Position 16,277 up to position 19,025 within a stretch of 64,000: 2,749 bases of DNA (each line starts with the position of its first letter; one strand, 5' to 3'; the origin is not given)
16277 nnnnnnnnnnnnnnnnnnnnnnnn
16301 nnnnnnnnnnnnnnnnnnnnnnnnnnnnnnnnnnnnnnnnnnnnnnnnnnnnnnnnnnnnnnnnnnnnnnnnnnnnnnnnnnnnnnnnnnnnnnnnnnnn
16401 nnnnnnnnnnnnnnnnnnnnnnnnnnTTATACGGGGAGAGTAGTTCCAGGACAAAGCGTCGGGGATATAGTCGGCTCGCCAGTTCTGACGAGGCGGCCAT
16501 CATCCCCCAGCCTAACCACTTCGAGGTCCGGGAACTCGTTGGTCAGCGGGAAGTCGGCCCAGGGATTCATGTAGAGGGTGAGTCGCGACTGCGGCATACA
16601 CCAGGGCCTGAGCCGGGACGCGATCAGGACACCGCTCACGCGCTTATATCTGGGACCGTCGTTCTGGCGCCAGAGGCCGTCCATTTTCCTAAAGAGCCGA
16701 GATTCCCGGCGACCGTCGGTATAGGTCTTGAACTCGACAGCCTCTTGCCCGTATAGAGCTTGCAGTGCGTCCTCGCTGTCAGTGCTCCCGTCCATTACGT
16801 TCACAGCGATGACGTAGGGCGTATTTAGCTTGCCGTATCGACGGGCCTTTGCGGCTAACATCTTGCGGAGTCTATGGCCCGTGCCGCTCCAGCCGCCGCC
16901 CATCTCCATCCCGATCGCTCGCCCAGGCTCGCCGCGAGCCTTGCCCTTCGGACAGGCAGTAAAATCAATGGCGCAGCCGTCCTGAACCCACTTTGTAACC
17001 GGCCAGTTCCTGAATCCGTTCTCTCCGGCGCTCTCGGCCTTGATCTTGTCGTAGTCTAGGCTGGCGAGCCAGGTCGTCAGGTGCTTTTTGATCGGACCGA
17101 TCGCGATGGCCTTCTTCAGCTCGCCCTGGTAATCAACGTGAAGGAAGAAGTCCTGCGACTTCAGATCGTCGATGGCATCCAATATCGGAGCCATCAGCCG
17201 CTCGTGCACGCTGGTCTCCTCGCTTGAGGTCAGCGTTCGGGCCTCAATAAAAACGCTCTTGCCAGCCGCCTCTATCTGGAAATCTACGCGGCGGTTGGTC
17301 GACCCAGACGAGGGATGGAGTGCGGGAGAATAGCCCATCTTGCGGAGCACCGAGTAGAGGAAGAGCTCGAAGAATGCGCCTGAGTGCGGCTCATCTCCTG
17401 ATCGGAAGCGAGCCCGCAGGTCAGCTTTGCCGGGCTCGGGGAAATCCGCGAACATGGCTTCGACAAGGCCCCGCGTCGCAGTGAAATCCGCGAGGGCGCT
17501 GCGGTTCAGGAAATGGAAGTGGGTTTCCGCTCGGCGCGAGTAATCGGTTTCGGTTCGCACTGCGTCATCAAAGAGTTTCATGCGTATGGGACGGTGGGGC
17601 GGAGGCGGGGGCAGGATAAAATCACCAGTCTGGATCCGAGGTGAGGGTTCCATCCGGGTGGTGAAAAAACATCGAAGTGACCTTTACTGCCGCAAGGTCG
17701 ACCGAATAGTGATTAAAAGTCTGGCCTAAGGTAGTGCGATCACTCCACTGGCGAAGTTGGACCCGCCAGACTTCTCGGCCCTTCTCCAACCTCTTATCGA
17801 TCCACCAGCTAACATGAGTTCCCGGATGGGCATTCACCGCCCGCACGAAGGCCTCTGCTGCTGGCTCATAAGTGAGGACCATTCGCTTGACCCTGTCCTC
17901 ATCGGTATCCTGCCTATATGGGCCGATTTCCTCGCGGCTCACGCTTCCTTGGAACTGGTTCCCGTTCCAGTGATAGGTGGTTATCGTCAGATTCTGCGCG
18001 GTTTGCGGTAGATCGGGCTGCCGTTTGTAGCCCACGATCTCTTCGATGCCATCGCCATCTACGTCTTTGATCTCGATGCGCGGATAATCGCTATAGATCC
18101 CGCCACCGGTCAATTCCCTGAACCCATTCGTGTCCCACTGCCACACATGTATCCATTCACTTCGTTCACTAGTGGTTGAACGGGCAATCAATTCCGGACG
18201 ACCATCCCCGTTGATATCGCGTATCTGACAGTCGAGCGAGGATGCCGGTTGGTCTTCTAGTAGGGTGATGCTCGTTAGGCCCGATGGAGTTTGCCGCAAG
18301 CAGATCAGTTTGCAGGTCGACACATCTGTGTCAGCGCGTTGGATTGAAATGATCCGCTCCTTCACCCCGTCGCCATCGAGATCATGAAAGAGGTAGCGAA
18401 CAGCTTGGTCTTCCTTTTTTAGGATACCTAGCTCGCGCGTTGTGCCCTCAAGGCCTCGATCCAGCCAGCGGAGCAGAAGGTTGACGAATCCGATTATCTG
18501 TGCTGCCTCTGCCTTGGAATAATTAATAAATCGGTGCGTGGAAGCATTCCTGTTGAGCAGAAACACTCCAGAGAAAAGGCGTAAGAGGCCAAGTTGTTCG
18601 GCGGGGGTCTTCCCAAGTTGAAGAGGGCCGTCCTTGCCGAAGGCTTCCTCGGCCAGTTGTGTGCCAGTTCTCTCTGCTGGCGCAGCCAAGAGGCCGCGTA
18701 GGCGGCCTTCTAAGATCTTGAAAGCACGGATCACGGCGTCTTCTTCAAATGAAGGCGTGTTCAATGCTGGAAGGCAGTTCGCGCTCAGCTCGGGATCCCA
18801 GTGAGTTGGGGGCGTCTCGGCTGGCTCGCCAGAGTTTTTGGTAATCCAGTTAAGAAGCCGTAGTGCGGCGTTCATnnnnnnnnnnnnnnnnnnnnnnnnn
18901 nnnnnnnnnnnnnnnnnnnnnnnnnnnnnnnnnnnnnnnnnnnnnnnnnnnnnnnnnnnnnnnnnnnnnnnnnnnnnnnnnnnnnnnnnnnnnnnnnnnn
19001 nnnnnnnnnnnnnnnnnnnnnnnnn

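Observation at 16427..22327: Tightly coupled four-gene operon: RloC-like zinc-hook ATPase, two HEPN proteins and a nuclease-like protein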

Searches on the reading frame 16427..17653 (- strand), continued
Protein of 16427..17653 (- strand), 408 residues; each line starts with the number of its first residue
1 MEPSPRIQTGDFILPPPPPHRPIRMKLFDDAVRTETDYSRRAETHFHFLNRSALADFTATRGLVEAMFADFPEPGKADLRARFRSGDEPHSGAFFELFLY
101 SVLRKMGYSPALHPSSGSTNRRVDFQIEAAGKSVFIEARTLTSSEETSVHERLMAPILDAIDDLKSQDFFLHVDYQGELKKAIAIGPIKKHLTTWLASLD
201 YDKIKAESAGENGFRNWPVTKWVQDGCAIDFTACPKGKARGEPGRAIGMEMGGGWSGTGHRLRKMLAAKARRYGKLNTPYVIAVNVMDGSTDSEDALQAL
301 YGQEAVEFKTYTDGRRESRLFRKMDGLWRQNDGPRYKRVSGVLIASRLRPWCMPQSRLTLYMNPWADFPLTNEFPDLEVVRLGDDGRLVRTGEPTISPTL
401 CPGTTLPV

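Call 90: fold_search(model_id=the predicted structure, library=viral)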
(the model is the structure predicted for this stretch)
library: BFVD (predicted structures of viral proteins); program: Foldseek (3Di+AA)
matches with E <= 10: 544; with E <= 0.001: 0
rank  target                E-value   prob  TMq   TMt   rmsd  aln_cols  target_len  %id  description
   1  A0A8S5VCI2            1.5e-02  1.00  0.11  0.12   2.4        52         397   19  Restriction enzyme [Siphoviridae sp. ctDXu9]
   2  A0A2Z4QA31            1.5e-02  0.80  0.11  0.18  11.8        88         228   28  (no name in the UniProt tables at hand)
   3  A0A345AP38            1.6e-02  1.00  0.11  0.14   5.8        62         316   19  (no name in the UniProt tables at hand)
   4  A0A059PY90            1.7e-02  0.16  0.11  0.13  23.0       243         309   12  Uncharacterized protein [Anabaena phage A-4L]
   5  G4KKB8                2.2e-02  0.99  0.11  0.15   7.2        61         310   23  (no name in the UniProt tables at hand)
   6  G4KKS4                2.7e-02  0.91  0.10  0.14   9.5        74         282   20  (no name in the UniProt tables at hand)
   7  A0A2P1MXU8            2.7e-02  0.89  0.11  0.12  19.2       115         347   14  Uncharacterized protein [Staphylococcus phage phiSA_BS1]
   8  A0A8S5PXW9            5.7e-02  0.94  0.11  0.08  10.1        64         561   17  Endonuclease-like protein [Myoviridae sp. ctgsk7]
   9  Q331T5                6.0e-02  0.38  0.11  0.19  12.5       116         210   12  (no name in the UniProt tables at hand)
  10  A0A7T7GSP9            6.4e-02  0.91  0.11  0.14  10.5        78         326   22  (no name in the UniProt tables at hand)
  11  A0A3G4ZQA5            6.4e-02  0.87  0.11  0.09  15.3        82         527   18  DUF2726 domain-containing protein [Barrevirus sp.]
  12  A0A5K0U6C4            6.4e-02  0.21  0.10  0.08  15.7       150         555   11  Uncharacterized protein [Yasminevirus sp. GU-2018]
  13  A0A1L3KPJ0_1          6.7e-02  0.33  0.14  0.05  14.7       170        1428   10  RNA-dependent RNA polymerase [Beihai sesarmid crab virus 5]
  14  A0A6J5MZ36            7.1e-02  0.12  0.08  0.09  14.2       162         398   14  PD-(D/E)XK nuclease superfamily [uncultured Caudovirales phage]
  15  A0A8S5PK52            7.6e-02  0.63  0.12  0.19  10.2       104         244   15  Restriction endonuclease [Siphoviridae sp. ctXBp18]
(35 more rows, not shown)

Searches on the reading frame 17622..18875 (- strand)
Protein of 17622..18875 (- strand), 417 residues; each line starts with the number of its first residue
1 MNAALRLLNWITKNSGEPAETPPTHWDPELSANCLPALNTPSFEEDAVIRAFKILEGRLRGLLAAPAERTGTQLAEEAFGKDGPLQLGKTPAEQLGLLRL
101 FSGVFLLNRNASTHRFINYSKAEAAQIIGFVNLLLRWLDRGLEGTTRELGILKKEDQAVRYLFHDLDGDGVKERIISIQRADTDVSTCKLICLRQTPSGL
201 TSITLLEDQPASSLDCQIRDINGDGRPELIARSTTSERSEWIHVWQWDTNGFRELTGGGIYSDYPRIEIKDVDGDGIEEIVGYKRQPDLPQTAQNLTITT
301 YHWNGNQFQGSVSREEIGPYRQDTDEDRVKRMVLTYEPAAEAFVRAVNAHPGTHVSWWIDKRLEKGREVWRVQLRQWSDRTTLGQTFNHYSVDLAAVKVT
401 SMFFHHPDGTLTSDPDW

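Call 4: search_protein_families(library=pfam, proteins=[window:17622-18875:-], max_evalue=1)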
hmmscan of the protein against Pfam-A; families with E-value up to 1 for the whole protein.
window:17622-18875:- (417 aa): 5 families
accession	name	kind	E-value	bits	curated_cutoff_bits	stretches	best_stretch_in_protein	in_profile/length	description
PF09509.15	Hypoth_Ymh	-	3.8e-15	56.2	25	1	26-138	3-119/119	Protein of unknown function (Hypoth_ymh)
PF13517.12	FG-GAP_3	-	8.3e-09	36.4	26.9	1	220-281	1-60/61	FG-GAP-like repeat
PF01839.29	FG-GAP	-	0.00051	20.3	22.1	1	220-233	9-22/37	FG-GAP repeat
PF16743.10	PliI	-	0.017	15.3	27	0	215-242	61-88/123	Periplasmic lysozyme inhibitor of I-type lysozyme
PF15907.11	Itfg2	-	0.11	12.2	27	0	211-248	73-106/330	Integrin-alpha FG-GAP repeat-containing protein 2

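Call 5: search_protein_families(library=padloc, proteins=[window:17622-18875:-], max_evalue=1)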
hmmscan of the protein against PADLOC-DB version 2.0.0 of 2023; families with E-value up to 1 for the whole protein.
window:17622-18875:- (417 aa): 0 families

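Call 6: search_protein_families(library=ncbifam, proteins=[window:17622-18875:-], max_evalue=1)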
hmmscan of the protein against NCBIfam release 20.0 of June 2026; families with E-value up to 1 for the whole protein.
window:17622-18875:- (417 aa): 4 families
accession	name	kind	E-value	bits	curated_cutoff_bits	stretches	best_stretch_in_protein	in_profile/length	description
TIGR02391.1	hypoth_ymh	hypoth_equivalog_domain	6e-06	26.4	39.45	1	30-141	5-123/125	TIGR02391 family protein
NF033751.1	pallilysin_like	subfamily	7.7e-06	24.9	150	1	152-310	5-178/385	pallilysin-related adhesin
NF047539.1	XAC2610_fam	domain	0.021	15.3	35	0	217-250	2-36/89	XAC2610-related protein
NF046077.1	LPS_M949_RS01915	subfamily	0.1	12.5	60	0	267-281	71-85/154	M949_RS01915 family surface polysaccharide biosynthesis protein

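Call 19: find_homologous_proteins(query=window:17622-18875:-)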
Query window:17622-18875:- (417 aa): 18 proteins with E <= 0.001 among 8000 candidates.
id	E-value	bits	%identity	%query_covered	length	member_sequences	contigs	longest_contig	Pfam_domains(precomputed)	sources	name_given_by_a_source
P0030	1.2e-286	968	100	100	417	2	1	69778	PF09509.16,PF13517.13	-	-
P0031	5.1e-192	656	69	96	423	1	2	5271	PF09509.16,PF13517.13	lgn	-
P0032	9.3e-179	613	75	82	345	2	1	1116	PF09509.16,PF13517.13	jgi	jgi:hypothetical protein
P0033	1.8e-171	589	63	95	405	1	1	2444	PF09509.16,PF13517.13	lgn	-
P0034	5.9e-102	360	44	96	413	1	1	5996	PF09509.16,PF13517.13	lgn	-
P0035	1.6e-16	78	48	27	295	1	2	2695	PF09509.16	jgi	jgi:uncharacterized protein (TIGR02391 family)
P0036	1.0e-6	46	29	43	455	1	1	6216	PF01839.30,PF21348.4,PF16743.11,PF25292.1,PF15907.12,PF13517.13,PF14783.13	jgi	jgi:hypothetical protein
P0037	3.4e-6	44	30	28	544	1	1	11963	PF01839.30,PF12256.15,PF16743.11,PF13517.13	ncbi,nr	ncbi:MAG: VCBS repeat-containing protein, partial [Chloroflexi bacterium]|nr:VCBS repeat-containing 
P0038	3.7e-5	41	32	24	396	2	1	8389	PF01839.30,PF12256.15,PF13517.13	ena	-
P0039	5.3e-5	40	28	28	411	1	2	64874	PF01839.30,PF12256.15,PF13517.13,PF21955.1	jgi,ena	-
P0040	5.9e-5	40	30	30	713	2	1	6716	PF01839.30,PF12256.15,PF16743.11,PF13517.13,PF22301.3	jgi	-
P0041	6.8e-5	40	30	24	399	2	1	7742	PF01839.30,PF15907.12,PF13517.13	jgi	jgi:hypothetical protein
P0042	8.6e-5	40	26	29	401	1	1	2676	PF01839.30,PF13517.13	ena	-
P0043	1.1e-4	39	30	18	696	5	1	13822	PF01839.30,PF12256.15,PF16743.11,PF13517.13,PF01120.24,PF22301.3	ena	-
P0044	2.1e-4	38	27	28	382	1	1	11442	PF01839.30,PF12256.15,PF16743.11,PF00404.25,PF13517.13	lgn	-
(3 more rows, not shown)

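Call 20: find_encoding_contigs(protein=P0031, flank=6000, max_places=3)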
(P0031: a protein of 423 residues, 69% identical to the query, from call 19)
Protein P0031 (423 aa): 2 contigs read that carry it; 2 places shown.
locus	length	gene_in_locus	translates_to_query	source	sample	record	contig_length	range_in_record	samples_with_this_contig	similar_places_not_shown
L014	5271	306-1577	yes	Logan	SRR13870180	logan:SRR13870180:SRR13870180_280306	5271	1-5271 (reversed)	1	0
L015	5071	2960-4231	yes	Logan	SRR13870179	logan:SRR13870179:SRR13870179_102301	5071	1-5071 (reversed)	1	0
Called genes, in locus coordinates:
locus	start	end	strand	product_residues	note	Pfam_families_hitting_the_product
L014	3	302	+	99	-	?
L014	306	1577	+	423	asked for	PF09509:Hypoth_Ymh, PF13517:FG-GAP_3 (weak)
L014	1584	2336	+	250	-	-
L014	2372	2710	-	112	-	PF13560:HTH_31, PF01381:HTH_3, PF12844:HTH_19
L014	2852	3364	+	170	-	-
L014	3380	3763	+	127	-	-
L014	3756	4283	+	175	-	-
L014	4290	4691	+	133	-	-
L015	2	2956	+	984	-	?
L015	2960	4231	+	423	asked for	PF09509:Hypoth_Ymh, PF13517:FG-GAP_3 (weak)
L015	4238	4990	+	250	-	-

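Call 21: find_encoding_contigs(protein=P0034, flank=6000, max_places=3)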
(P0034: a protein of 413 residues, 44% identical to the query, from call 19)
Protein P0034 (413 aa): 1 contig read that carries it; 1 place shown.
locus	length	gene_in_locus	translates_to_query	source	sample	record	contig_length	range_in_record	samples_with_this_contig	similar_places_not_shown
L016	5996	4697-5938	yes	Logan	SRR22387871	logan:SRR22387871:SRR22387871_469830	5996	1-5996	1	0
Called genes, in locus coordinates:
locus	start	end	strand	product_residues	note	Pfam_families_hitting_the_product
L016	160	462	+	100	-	-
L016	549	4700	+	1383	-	-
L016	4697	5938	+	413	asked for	PF09509:Hypoth_Ymh, PF13517:FG-GAP_3 (weak)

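Call 22: find_encoding_contigs(protein=P0033, flank=6000, max_places=3)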
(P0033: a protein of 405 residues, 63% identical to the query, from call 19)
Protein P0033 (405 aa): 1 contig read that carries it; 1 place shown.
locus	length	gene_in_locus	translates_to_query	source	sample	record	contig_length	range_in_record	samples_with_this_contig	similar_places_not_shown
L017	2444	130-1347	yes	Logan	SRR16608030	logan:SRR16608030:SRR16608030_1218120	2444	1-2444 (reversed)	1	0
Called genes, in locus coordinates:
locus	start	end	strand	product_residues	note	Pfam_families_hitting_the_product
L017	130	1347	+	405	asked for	PF09509:Hypoth_Ymh, PF13517:FG-GAP_3 (faint)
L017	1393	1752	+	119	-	PF13560:HTH_31, PF01381:HTH_3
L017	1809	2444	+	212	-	?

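Call 24: search_protein_families(library=pfam, proteins=[L016:549-4700:+, L015:2-2956:+, L014:1584-2336:+], max_evalue=0.01)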
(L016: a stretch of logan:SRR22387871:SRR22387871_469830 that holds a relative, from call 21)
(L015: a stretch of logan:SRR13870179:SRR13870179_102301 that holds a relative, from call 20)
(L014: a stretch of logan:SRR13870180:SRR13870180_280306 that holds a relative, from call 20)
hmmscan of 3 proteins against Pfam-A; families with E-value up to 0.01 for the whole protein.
L016:549-4700:+ (1383 aa): 4 families
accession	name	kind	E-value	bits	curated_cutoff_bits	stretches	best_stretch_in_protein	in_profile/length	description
PF05729.18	NACHT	-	8.8e-05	22.8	26.7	1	49-194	3-162/167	NACHT domain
PF13646.12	HEAT_2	-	0.00029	21.5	27.7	1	477-559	11-87/88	HEAT repeats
PF13401.12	AAA_22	-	0.0031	18.3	27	0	46-77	5-33/130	AAA domain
PF25199.1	nSTAND_NTPase5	-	0.0082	16.4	34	0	48-161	43-140/145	Novel STAND NTPase 5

L015:2-2956:+ (984 aa): 3 families
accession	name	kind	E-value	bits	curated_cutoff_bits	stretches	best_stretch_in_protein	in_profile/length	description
PF00270.35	DEAD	-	5.7e-18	65.6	26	1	245-403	11-166/167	DEAD/DEAH box helicase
PF00271.37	Helicase_C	-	2.9e-07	31.2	23.5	1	562-639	38-110/110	Helicase conserved C-terminal domain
PF04851.21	ResIII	-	0.00019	21.8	22.5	1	250-365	25-137/164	Type III restriction enzyme, res subunit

L014:1584-2336:+ (250 aa): 1 family
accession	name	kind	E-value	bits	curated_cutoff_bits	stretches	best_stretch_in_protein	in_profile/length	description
PF13391.12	HNH_2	-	0.0035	17.6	21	1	19-82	1-59/66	HNH endonuclease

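Call 25: search_protein_families(library=padloc, proteins=[L016:549-4700:+, L015:2-2956:+, L014:1584-2336:+], max_evalue=0.01)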
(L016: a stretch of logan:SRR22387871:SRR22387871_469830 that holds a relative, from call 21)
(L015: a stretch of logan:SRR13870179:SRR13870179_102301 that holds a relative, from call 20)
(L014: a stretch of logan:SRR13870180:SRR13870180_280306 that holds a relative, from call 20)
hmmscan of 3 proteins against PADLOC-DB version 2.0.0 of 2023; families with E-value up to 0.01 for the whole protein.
L016:549-4700:+ (1383 aa): 1 family
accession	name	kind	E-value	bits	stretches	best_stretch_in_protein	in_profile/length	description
PDLC00292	PtuA1|PtuA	-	0.0065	12.9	0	44-65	333-354/726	AAA ATPase domain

L015:2-2956:+ (984 aa): 33 families (the best 25 are shown)
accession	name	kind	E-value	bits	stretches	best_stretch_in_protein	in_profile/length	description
PDLC00188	HamB1|HamB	-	1.5e-249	829.1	2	2-688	7-696/1037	DEAD-box helicase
PDLC00178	HamB1|HamB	-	5.4e-125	416.2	1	10-689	15-696/830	DEAD-box helicase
PDLC00175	HamB1|HamB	-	6.4e-101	336.3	2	43-688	44-670/1000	DEAD-box helicase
PDLC00194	HamB1|HamB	-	6.5e-97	323.5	1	80-944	87-950/995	DEAD-box helicase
PDLC00183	HamB1|HamB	-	2.5e-91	304.7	1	5-459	11-473/509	DEAD-box helicase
PDLC00192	HamB1|HamB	-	9.2e-66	220.2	1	221-688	257-704/1104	DEAD-box helicase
PDLC00189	HamB1|HamB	-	1.8e-62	209.4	1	4-305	9-316/322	DEAD-box helicase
PDLC00174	HamB1|HamB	-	4.4e-54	181.7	1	188-666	258-720/1163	DEAD-box helicase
PDLC04531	PDC-M23B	-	4.4e-44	148.8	1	190-652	252-714/1060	-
PDLC00186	HamB1|HamB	-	9e-42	141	2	493-651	382-534/864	DEAD-box helicase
PDLC00200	HamB2|HamB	-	1.8e-39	133.4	2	494-652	383-534/865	DEAD-box helicase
PDLC00187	HamB1|HamB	-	8.1e-38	128.3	2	521-650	388-519/851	DEAD-box helicase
PDLC03960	SngC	-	7.3e-35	118.9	1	221-639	23-362/720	-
PDLC00190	HamB1|HamB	-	1.8e-34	117.3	2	498-648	374-514/866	DEAD-box helicase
PDLC00185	HamB1|HamB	-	9.5e-32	107.7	2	494-639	374-515/871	DEAD-box helicase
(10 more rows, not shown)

L014:1584-2336:+ (250 aa): 16 families
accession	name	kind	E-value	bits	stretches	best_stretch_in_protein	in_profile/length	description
PDLC04772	PDC-M68A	-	1.4e-26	92.1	1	3-111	5-115/253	-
PDLC01997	SAVED1--SAVED_HNH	-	1.4e-26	91.9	1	2-113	5-116/368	-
PDLC00739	Effector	-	3.3e-24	83.9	1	2-109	7-116/378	Endonuclease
PDLC00749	Effector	-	5.1e-21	73.1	1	2-113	15-128/395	Endonuclease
PDLC00746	Effector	-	3.3e-19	67.2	1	3-109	17-124/389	Endonuclease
PDLC00747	Effector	-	4.7e-18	63.5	1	4-122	13-137/373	Endonuclease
PDLC00743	Effector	-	2.1e-13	48.2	1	1-107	1-110/384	Endonuclease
PDLC00751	Effector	-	4.1e-13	47.2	1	2-109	130-239/530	Endonuclease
PDLC00406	SduA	-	4.8e-13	47.8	1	11-119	26-131/326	DUF4263 domain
PDLC01998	SAVED1--SAVED_HNH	-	4.4e-12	43.5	1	2-109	113-222/506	-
PDLC04773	PDC-M68A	-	4.6e-11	41.2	1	61-107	3-49/200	-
PDLC00740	Effector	-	3.4e-10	37.3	1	4-105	17-121/391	Endonuclease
PDLC00742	Effector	-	2.2e-09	34.6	1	3-126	121-245/527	Endonuclease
PDLC01999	SAVED1--SAVED_HNH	-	2.2e-07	28.2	1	4-98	17-111/387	-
PDLC02000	Effector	-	8.6e-06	22.8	1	5-108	148-253/524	SAVED1--SAVED_HNH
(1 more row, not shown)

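Call 35: search_solved_structures(query=window:17622-18875:-, max_evalue=1)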
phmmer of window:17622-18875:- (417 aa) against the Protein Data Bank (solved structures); distinct sequences matched with E-value up to 1: 0.

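Call 75: find_related_loci(query=A4, collection=viral_contigs, flank=8000)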
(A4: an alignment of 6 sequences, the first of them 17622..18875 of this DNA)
Query A4 (417 aa) in viral_contigs; peptide patterns used: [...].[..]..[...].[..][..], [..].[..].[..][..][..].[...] (x = any residue, [..] = any of these).
156 stretches matched a pattern, but none encodes a relative of the query by tblastn (E <= 1e-3).
